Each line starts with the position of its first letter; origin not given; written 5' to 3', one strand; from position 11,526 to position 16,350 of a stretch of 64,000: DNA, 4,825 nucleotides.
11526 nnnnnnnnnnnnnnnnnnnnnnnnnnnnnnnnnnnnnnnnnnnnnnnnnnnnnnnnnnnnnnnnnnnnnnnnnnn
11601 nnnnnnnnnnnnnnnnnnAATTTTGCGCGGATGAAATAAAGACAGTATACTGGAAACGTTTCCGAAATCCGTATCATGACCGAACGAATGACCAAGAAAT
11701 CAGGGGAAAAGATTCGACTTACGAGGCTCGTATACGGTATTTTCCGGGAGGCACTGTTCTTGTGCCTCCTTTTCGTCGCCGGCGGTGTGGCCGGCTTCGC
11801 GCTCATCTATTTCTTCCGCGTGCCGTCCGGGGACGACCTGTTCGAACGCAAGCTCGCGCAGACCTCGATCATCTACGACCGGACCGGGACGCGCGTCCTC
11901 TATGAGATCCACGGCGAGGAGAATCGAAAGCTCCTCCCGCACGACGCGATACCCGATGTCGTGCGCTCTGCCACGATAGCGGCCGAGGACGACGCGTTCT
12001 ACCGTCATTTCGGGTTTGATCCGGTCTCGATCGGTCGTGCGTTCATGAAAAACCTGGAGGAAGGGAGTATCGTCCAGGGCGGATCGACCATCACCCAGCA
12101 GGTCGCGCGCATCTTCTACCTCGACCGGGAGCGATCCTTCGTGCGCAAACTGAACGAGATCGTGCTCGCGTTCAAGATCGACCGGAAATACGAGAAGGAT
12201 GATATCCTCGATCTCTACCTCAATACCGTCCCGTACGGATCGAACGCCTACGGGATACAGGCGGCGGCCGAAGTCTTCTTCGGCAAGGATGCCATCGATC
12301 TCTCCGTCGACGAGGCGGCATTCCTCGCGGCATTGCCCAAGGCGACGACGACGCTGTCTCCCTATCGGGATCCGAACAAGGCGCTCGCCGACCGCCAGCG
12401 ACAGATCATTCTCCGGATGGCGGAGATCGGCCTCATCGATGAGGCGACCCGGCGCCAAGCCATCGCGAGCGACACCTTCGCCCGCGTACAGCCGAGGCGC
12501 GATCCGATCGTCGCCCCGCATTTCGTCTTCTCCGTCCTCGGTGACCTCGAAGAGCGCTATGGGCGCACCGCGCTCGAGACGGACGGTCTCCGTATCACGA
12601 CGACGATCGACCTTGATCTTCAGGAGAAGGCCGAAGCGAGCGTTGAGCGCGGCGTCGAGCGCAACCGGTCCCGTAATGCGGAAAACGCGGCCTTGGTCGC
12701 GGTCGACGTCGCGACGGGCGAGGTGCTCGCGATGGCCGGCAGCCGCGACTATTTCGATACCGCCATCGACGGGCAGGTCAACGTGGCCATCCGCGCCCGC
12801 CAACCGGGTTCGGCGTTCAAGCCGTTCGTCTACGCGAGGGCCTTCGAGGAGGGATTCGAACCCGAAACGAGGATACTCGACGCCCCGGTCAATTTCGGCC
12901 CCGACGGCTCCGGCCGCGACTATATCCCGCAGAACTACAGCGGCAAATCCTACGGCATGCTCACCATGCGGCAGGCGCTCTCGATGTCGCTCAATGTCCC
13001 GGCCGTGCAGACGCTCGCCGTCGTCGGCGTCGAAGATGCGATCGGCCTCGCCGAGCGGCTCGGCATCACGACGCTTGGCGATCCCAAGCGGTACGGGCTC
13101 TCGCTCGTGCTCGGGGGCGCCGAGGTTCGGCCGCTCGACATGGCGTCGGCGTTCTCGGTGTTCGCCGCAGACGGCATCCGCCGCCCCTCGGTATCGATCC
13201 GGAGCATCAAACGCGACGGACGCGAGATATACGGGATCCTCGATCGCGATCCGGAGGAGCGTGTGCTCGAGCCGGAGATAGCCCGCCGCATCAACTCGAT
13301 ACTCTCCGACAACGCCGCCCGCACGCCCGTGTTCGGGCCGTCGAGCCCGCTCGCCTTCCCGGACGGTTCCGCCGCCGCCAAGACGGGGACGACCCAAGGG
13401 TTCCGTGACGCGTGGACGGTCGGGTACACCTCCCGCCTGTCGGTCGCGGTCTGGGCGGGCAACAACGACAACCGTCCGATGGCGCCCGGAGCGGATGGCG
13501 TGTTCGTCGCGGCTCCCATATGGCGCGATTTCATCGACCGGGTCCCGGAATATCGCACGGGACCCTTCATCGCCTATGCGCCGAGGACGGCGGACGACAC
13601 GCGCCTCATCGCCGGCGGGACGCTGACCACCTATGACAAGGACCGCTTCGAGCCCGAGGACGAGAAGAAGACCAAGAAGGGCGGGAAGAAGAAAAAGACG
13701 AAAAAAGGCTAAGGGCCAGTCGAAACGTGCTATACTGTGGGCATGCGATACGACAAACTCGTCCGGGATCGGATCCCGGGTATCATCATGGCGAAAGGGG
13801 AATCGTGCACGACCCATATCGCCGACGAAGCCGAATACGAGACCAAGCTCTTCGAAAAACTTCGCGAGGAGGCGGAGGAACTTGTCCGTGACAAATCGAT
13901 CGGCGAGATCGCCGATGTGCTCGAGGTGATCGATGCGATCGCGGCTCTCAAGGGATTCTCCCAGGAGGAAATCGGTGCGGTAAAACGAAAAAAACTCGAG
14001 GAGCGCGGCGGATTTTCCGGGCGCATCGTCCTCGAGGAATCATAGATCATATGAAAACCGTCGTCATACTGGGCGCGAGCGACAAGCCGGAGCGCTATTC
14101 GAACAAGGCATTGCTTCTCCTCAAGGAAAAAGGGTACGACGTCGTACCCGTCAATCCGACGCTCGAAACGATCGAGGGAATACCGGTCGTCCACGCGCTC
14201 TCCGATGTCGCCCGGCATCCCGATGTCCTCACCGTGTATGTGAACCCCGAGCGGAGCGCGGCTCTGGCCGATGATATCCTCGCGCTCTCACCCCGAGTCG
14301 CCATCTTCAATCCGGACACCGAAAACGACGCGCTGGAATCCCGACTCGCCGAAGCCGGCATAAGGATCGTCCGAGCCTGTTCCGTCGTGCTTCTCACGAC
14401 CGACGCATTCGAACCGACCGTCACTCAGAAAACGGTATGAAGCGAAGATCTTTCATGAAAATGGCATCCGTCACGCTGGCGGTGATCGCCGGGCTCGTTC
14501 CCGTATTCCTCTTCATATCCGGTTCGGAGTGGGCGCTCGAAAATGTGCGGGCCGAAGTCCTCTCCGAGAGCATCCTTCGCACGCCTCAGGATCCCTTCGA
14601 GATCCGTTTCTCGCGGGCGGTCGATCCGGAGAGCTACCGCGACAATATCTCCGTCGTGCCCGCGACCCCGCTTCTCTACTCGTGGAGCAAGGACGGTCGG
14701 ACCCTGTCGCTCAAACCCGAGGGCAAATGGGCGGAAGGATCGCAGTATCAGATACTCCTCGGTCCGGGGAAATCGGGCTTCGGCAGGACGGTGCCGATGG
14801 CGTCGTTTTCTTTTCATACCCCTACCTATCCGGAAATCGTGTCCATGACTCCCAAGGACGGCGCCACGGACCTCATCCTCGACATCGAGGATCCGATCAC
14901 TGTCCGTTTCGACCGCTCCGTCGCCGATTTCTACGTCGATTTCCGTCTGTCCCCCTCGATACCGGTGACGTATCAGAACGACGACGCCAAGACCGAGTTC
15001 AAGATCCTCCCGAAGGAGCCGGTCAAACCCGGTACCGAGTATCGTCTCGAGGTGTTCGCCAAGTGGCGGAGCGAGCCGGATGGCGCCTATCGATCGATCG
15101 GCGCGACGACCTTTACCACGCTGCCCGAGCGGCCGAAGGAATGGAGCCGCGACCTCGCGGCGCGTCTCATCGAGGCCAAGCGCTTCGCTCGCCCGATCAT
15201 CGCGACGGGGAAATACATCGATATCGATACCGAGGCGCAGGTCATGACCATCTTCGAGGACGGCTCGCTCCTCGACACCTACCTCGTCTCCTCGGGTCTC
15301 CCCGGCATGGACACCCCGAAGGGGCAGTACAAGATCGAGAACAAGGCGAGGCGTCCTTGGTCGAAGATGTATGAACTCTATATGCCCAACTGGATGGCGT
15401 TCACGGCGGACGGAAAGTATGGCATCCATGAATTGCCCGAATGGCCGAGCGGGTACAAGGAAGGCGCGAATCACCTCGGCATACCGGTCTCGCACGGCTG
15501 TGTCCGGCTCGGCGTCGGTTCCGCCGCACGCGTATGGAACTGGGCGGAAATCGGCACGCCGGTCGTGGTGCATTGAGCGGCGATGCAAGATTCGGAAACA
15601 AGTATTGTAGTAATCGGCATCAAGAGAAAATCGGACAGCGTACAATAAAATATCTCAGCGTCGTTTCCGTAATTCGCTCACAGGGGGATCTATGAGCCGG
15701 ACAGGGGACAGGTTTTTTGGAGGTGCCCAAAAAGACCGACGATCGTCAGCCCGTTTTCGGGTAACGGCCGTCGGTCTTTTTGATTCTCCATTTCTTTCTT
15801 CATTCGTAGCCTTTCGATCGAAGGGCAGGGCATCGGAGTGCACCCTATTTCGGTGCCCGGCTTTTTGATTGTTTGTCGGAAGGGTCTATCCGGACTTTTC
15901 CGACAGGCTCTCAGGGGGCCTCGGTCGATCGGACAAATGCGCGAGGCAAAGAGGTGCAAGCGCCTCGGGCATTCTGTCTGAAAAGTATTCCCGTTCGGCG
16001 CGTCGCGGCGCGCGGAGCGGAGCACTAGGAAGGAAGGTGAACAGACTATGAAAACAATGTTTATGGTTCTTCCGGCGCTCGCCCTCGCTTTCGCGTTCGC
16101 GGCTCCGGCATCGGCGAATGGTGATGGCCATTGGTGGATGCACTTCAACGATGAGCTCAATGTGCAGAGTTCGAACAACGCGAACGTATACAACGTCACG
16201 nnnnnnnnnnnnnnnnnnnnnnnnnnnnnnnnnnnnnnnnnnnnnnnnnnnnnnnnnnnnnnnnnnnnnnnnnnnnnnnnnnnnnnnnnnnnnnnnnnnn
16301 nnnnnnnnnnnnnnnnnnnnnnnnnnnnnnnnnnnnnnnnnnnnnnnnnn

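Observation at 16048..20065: Three-gene cluster of secreted proteins sharing an unrecognised TG(D/G)N-containing repeat, with a DUF11-like giant surface protein and a coupled mini membrane protein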

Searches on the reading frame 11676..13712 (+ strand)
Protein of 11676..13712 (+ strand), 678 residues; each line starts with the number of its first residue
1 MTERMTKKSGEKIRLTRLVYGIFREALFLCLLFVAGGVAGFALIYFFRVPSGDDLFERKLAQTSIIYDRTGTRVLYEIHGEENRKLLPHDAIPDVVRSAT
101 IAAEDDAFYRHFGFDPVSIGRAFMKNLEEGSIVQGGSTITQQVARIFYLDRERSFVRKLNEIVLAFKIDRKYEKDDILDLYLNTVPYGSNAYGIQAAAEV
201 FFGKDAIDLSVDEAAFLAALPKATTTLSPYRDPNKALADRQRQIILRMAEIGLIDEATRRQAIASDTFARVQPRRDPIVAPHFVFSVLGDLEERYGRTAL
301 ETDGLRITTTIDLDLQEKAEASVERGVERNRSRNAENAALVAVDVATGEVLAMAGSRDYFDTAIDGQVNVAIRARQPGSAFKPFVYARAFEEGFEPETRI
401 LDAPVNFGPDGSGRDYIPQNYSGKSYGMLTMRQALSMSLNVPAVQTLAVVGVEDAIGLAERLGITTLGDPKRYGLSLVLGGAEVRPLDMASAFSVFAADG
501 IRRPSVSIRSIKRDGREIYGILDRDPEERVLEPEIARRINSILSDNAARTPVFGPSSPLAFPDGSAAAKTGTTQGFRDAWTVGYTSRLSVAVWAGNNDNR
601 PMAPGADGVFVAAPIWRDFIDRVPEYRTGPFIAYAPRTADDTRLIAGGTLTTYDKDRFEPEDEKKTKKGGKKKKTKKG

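Call 42: search_protein_families(library=pfam, proteins=[window:11676-13712:+], max_evalue=0.001)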
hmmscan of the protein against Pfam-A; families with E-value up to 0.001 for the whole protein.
window:11676-13712:+ (678 aa): 2 families
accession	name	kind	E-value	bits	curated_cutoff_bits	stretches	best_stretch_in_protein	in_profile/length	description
PF00912.28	Transgly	-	6.4e-59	198.8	27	1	74-248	4-177/178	Transglycosylase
PF00905.27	Transpeptidase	-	1.2e-25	90.8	22.1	1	339-620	2-298/299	Penicillin binding protein transpeptidase domain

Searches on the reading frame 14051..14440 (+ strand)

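Call 42: search_protein_families(library=pfam, proteins=[window:14051-14440:+], max_evalue=0.001)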
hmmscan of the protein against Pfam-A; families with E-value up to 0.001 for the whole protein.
window:14051-14440:+ (129 aa): 1 family
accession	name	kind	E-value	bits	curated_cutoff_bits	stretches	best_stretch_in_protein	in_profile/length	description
PF13380.12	CoA_binding_2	-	9.5e-30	103.9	22.8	1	2-114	1-114/116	CoA binding domain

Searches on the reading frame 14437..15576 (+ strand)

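Call 3: search_protein_families(library=pfam, proteins=[window:14437-15576:+], max_evalue=1)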
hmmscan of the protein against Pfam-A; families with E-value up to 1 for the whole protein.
window:14437-15576:+ (379 aa): 3 families
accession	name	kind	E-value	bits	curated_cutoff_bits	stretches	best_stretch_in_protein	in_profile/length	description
PF03734.19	YkuD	-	1e-20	75.3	23.4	1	259-378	2-146/146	L,D-transpeptidase catalytic domain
PF13205.12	Big_5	-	1.1e-13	52.3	23.6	2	130-209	3-86/105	Bacterial Ig-like domain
PF10989.13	DUF2808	-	0.12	12.8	25.3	1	173-209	74-112/146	Protein of unknown function (DUF2808)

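Call 4: search_protein_families(library=ncbifam, proteins=[window:14437-15576:+], max_evalue=1)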
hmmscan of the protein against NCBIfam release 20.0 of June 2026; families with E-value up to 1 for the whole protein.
window:14437-15576:+ (379 aa): 5 families
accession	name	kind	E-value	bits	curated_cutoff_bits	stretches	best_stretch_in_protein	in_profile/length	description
NF004785.0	PRK06132.1-2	subfamily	4.4e-10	39.3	169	1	263-378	67-171/353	hypothetical protein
NF004786.0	PRK06132.1-3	equivalog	6.2e-07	28.6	329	1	263-378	33-138/418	hypothetical protein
NF009120.0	PRK12472.1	subfamily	9.1e-07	28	369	1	250-378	50-162/508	hypothetical protein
NF004787.0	PRK06132.1-4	equivalog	0.0027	16.5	409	1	268-368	67-156/347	hypothetical protein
TIGR01409.1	TAT_signal_seq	domain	0.057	13.8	16.7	1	3-25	3-22/29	twin-arginine translocation signal domain-containing protein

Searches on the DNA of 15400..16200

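Call 48: search_rna_families(source=window, start=15400, end=16200, threshold=evalue, max_evalue=10)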
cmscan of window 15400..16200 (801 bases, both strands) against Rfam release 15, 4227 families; matches with E-value up to 10: 4.
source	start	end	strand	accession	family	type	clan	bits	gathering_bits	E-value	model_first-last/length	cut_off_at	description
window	15708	15784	+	RF00110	RybB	Gene; sRNA;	-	22.2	40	0.055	1-79/79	no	RybB RNA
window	15564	15587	+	RF01083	UPD-PK2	Cis-reg;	-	18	32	2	1-21/21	no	Pseudoknot of upstream pseudoknot domain (UPD) of the 3'UTR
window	16114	16175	+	RF00181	SNORD113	Gene; snRNA; snoRNA; CD-box;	CL00069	15.9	36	5.5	1-74/74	no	Small nucleolar RNA SNORD113/SNORD114 family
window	15728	15782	+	RF02876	AS-pc02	Gene; antisense;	-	14.9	40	0.4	95-153/185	no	Antisense to pHK01_099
